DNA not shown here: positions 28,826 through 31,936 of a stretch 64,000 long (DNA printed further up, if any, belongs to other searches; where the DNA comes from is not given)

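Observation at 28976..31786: Unprecedented tri-domain fusion of nucleotidyltransferase, CofD/YvcK-like and GT2 domains inside a glycan locus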

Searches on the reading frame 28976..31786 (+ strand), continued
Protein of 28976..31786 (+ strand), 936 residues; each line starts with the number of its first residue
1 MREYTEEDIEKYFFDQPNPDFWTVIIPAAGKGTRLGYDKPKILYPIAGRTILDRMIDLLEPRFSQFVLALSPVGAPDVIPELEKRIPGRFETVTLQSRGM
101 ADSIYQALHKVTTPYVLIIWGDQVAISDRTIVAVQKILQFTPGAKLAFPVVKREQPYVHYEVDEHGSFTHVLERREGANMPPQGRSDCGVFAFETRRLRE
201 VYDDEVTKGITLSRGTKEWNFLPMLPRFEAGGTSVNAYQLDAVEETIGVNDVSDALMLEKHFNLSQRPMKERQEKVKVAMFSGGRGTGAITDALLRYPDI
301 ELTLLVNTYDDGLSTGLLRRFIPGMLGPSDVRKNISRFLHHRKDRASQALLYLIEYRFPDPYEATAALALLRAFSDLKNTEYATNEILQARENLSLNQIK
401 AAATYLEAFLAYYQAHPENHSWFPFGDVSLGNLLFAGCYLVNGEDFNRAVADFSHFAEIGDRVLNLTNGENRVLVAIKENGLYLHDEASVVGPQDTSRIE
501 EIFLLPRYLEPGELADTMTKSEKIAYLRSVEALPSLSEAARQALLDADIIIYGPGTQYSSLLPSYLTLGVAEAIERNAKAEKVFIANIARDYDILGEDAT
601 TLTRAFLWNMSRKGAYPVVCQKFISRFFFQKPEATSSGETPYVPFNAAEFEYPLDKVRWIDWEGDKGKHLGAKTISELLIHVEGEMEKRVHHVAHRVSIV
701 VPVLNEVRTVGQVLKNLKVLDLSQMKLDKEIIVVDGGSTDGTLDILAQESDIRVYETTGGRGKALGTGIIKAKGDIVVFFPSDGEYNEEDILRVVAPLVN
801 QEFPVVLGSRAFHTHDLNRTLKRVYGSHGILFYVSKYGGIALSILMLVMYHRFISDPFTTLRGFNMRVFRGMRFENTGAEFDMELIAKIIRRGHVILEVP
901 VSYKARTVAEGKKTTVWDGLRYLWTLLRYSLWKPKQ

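Call 31: search_protein_families(library=pfam, proteins=[L049:13562-14527:+, L017:18553-19377:-, L058:20986-21828:-, L088:1991-3877:+, L083:13696-14697:-, L075:6528-8102:+, L036:13524-15005:+, L037:471-2162:-, L074:20771-22291:+, L034:6983-9331:+], max_evalue=0.001)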
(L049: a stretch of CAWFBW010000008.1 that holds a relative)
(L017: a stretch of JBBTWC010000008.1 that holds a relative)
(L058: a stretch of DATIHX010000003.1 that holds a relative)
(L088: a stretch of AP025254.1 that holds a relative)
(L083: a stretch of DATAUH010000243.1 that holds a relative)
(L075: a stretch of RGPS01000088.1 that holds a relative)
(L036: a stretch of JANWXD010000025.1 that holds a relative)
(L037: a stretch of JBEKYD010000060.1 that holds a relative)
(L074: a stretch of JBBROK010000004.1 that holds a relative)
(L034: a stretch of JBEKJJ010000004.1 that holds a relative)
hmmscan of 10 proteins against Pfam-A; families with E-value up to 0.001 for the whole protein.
L049:13562-14527:+ (321 aa): 8 families
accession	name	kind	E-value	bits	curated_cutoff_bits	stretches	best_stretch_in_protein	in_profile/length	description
PF01370.27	Epimerase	-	1.9e-59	201.4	20.9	1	30-260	2-240/240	NAD dependent epimerase/dehydratase family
PF16363.11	GDP_Man_Dehyd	-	5.4e-51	174.4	27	1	30-316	1-331/332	GDP-mannose 4,6 dehydratase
PF01073.25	3Beta_HSD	-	1.7e-25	90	22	1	30-249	1-230/280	3-beta hydroxysteroid dehydrogenase/isomerase family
PF07993.18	NAD_binding_4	-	5.7e-18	65.4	20.1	2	82-237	80-251/258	Male sterility protein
PF02719.21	Polysacc_synt_2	-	1.1e-16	61.4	20.2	1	30-275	2-244/293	Polysaccharide biosynthesis protein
PF04321.23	RmlD_sub_bind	-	8.1e-13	48.5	27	1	28-225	2-176/287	RmlD substrate binding domain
PF13460.12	NAD_binding_10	-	1.9e-12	47.9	27.2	1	33-154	1-111/184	NAD(P)H-binding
PF05368.20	NmrA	-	7.2e-10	39.4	27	1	29-141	5-107/298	NmrA-like family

L017:18553-19377:- (274 aa): 3 families
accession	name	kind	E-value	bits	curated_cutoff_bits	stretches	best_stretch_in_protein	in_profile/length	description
PF00535.33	Glycos_transf_2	-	4.3e-26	92.3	23.3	1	16-166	1-154/168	Glycosyl transferase family 2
PF13641.12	Glyco_tranf_2_3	-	8.3e-11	42.8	27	1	23-197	11-194/230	Glycosyltransferase like family 2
PF10111.15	Glyco_tranf_2_2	-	2.1e-09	37.7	27.3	1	22-200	7-202/276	Glycosyltransferase like family 2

L058:20986-21828:- (280 aa): 10 families
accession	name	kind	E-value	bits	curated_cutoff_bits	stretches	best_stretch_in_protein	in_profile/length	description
PF08241.18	Methyltransf_11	-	2.6e-16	60.5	21.2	1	58-158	1-95/95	Methyltransferase domain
PF13847.12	Methyltransf_31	-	4.3e-16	59.3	27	1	54-160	4-111/145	Methyltransferase domain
PF13649.12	Methyltransf_25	-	3.9e-15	56.8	27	1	58-154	2-97/97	Methyltransferase domain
PF13489.12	Methyltransf_23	-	1.1e-14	55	27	1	37-170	7-128/164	Methyltransferase domain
PF08242.18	Methyltransf_12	-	5.7e-14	53.1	30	1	58-156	1-98/98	Methyltransferase domain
PF06325.19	PrmA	-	4.6e-10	39.9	22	1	51-133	159-236/296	Ribosomal protein L11 methyltransferase (PrmA)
PF08003.17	Methyltransf_9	-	3.6e-09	36.5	23.8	1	51-158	113-217/315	Protein of unknown function (DUF1698)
PF01209.24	Ubie_methyltran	-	2.3e-05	24.3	20.1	1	51-195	45-184/233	ubiE/COQ5 methyltransferase family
PF02353.26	CMAS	-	0.00012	22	27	1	32-158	40-164/273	Mycolic acid cyclopropane synthetase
PF05175.20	MTS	-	0.00046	20.3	23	1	53-101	31-80/170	Methyltransferase small domain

L088:1991-3877:+ (628 aa): 3 families
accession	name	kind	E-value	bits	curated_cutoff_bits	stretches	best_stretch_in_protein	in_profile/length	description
PF00733.27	Asn_synthase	-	5.4e-67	227.4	21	1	250-619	3-354/354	Asparagine synthase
PF13537.11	GATase_7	-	2.3e-42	144.3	25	1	50-171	1-122/123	Glutamine amidotransferase domain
PF13522.11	GATase_6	-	4e-41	140.5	27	1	31-165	1-129/130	Glutamine amidotransferase domain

L083:13696-14697:- (333 aa): 0 families

L075:6528-8102:+ (524 aa): 1 family
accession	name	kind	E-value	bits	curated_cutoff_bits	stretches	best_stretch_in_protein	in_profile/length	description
PF13231.12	PMT_2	-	2e-08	35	26.1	1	79-228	3-153/160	Dolichyl-phosphate-mannose-protein mannosyltransferase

L036:13524-15005:+ (493 aa): 0 families

L037:471-2162:- (563 aa): 1 family
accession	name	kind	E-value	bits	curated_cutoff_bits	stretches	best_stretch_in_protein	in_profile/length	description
PF13231.12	PMT_2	-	9.4e-11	42.6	26.1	1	91-245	3-158/160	Dolichyl-phosphate-mannose-protein mannosyltransferase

L074:20771-22291:+ (506 aa): 1 family
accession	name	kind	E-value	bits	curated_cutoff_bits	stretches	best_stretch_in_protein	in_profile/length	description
PF04932.20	Wzy_C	-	3.8e-18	66.1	31.7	1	252-396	5-149/149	O-Antigen ligase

L034:6983-9331:+ (782 aa): 1 family
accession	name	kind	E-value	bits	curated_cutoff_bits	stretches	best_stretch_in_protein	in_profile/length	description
PF09586.16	YfhO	-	1.1e-13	51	28.5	1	678-756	756-835/835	Bacterial membrane protein YfhO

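Call 42: predict_structure(alignment_id=A1)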
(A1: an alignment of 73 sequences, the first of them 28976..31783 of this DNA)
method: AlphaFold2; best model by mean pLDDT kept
length: 936 residues; sequences in the alignment: 73
mean_pLDDT: 87.0   pTM: 0.61
mean pLDDT of the five models: 87.0, 86.2, 86.1, 85.6, 85.1
residues with pLDDT >= 90: 479; 70-90: 364; 50-70: 84; < 50: 9
segments of 3 or more residues with pLDDT < 50: 267-272
pLDDT, mean of each block of 10 residues (from residue 1): 95 96 95 91 94 96 97 95 96 91 96 97 93 98 96 94 92 93 94 97 92 87 92 90 91 91 64 77 78 84 92 83 89 93 93 95 92 89 90 94 97 90 88 97 96 95 94 92 89 87 92 87 95 96 96 77 94 94 80 83 92 91 88 59 82 83 57 71 61 80 87 89 82 87 83 84 88 88 88 87 83 59 61 71 82 79 87 84 89 86 71 70 86 68
secondary structure, 60 per line:
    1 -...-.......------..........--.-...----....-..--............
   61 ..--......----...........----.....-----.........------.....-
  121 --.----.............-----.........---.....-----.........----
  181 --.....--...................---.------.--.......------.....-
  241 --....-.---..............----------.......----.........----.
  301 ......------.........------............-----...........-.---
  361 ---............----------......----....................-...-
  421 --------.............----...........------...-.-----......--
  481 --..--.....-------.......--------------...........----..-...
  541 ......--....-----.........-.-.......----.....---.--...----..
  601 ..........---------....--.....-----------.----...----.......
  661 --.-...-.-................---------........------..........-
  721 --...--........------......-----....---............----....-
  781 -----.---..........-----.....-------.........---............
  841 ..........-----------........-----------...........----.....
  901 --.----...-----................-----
elements in order (helices of 4 or more, strands of 3 or more residues): E2-4 H6-12 E22-28 H51-62 E65-70 H75-85 E90-94 H100-108 E115-119 H128-140 E146-154 E158-162 E168-173 E183-187 E190-194 H195-208 H222-228 E235-239 H243-246 H252-265 E276-282 H287-295 E300-306 H313-321 H328-339 H345-355 H364-375 H386-391 H396-415 H430-441 H446-456 E463-465 E473-478 H487-491 E499-505 H520-530 H538-546 E549-552 H558-566 H570-576 E581-585 H599-610 H620-623 E626-630 E657-660 H671-686 E696-703 H710-719 E728-735 H742-747 E753-756 H760-771 E776-779 H790-799 E805-809 H817-825 H829-850 E862-865 H866-869 H881-891 E896-900 H916-931

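Call 47: fold_search(model_id=the predicted structure, library=pdb)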
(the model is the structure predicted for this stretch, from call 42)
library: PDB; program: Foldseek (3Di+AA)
matches with E <= 10: 1470; with E <= 0.001: 629
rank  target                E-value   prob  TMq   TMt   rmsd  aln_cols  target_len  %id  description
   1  1g97                  9.2e-16  1.00  0.24  0.49   3.6       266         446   20  S.PNEUMONIAE GLMU COMPLEXED WITH UDP-N-ACETYLGLUCOSAMINE AND MG2+ (released 2001-05-22)
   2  5vmk_A                1.4e-15  1.00  0.24  0.49   5.1       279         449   19  Crystal structure of a bifunctional GlmU UDP-N-acetylglucosamine diphosphorylase/glucosamine-1- phosphate N-acetyltran (released 2017-05-24)
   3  7k47                  3.3e-15  1.00  0.24  0.47   3.7       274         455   22  Crystal Structure of Glucosamine-1-phosphate N-acetyltransferase from Stenotrophomonas maltophilia K279a (released 2020-09-23)
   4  2oi6_B                5.7e-15  1.00  0.24  0.49   4.4       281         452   18  E. coli GlmU- Complex with UDP-GlcNAc, CoA and GlcN-1-PO4 (released 2007-06-19)
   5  1g95                  7.0e-15  1.00  0.23  0.48   3.5       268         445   19  CRYSTAL STRUCTURE OF S.PNEUMONIAE GLMU, APO FORM (released 2001-05-22)
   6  1hm8_A                7.4e-15  1.00  0.24  0.47   3.6       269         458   18  CRYSTAL STRUCTURE OF S.PNEUMONIAE N-ACETYLGLUCOSAMINE-1-PHOSPHATE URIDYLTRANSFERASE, GLMU, BOUND TO ACETYL COENZYME A (released 2001-11-30)
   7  9dqf                  9.8e-15  1.00  0.24  0.48   3.6       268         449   22  Crystal structure of bifunctional GlmU from Staphylococcus aureus NCTC 8325 complexed with acetyl CoA and citrate (released 2025-05-14)
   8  7kr9                  1.4e-14  1.00  0.24  0.47   3.5       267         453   19  Bifunctional enzyme GlmU bound to Zn(II) (released 2021-12-01)
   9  9dr4                  1.4e-14  1.00  0.24  0.48   5.1       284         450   21  Crystal structure of bifunctional GlmU from Staphylococcus aureus NCTC 8325 complexed with UTP, CoA and Glc 1-P (released 2025-05-14)
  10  1hm0_A                1.5e-14  1.00  0.23  0.47   4.9       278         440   19  CRYSTAL STRUCTURE OF S.PNEUMONIAE N-ACETYLGLUCOSAMINE 1-PHOSPHATE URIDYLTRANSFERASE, GLMU (released 2001-11-30)
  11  1hv9_B                2.4e-14  1.00  0.24  0.48   6.0       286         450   20  STRUCTURE OF E. COLI GLMU: ANALYSIS OF PYROPHOSPHORYLASE AND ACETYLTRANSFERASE ACTIVE SITES (released 2001-02-21)
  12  1fxj_A                2.5e-14  1.00  0.24  0.64   4.7       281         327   20  CRYSTAL STRUCTURE OF N-ACETYLGLUCOSAMINE 1-PHOSPHATE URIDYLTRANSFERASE (released 2000-10-18)
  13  6ge9                  4.6e-14  1.00  0.24  0.46   3.7       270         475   17  Structure of Mycobacterium tuberculosis GlmU bound to Glc-1P and Ac-CoA (released 2018-05-02)
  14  2qkx                  5.1e-14  1.00  0.25  0.57   3.6       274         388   18  N-acetyl glucosamine 1-phosphate uridyltransferase from Mycobacterium tuberculosis complex with N-acetyl glucosamine 1-p (released 2008-07-15)
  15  2v0j                  5.1e-14  1.00  0.24  0.47   5.2       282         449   19  Characterization of Substrate Binding and Catalysis of the Potential Antibacterial Target N-acetylglucosamine-1-phosphat (released 2008-01-15)
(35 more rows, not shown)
